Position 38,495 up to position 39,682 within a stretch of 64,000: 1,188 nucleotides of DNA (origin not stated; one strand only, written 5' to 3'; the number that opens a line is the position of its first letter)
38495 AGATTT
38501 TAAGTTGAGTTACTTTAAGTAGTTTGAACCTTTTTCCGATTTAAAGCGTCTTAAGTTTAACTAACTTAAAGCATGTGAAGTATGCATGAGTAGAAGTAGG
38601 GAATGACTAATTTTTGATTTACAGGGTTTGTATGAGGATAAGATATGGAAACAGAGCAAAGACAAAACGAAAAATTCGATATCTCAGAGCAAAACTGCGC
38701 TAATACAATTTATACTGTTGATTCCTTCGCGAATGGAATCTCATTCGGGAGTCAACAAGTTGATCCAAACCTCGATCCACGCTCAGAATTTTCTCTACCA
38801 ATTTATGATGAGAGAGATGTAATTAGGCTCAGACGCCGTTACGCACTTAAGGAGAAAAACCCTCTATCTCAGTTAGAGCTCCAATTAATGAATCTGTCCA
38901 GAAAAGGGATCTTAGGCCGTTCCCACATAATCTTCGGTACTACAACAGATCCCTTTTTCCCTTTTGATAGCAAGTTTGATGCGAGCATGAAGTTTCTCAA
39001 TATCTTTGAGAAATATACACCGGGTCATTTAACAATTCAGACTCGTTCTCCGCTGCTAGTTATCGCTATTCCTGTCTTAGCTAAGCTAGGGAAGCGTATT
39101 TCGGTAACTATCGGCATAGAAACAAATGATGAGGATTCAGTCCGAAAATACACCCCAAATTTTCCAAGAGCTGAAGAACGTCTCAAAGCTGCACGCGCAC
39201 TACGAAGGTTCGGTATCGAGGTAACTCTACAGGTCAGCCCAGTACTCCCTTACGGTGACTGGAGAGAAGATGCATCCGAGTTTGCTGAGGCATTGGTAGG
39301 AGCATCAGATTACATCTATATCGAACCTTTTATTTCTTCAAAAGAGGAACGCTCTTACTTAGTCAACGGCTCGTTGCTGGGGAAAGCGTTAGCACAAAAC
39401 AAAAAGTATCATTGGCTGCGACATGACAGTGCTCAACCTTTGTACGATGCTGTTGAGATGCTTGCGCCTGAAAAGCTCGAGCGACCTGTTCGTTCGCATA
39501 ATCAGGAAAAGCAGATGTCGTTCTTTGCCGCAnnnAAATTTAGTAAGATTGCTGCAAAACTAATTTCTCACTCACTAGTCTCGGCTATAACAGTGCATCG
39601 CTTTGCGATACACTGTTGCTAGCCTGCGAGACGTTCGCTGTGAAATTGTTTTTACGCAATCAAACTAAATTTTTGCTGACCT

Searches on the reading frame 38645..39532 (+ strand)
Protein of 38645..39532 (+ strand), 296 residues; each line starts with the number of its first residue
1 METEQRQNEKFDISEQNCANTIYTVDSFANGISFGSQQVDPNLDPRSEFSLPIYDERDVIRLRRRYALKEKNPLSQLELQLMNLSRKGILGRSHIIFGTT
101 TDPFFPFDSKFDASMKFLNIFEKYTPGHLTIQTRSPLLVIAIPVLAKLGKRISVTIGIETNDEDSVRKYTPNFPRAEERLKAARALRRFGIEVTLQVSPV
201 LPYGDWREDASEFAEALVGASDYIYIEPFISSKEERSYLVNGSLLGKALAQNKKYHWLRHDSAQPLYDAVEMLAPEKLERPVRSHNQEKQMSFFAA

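Call 74: search_protein_families(library=pfam, proteins=[window:38645-39532:+], max_evalue=0.0001)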
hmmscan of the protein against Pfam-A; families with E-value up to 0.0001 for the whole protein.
window:38645-39532:+ (296 aa): 1 family
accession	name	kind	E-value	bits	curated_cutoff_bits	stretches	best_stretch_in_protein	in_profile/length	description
PF04055.27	Radical_SAM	-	9.8e-07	29.5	29.5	1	93-204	48-155/166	Radical SAM superfamily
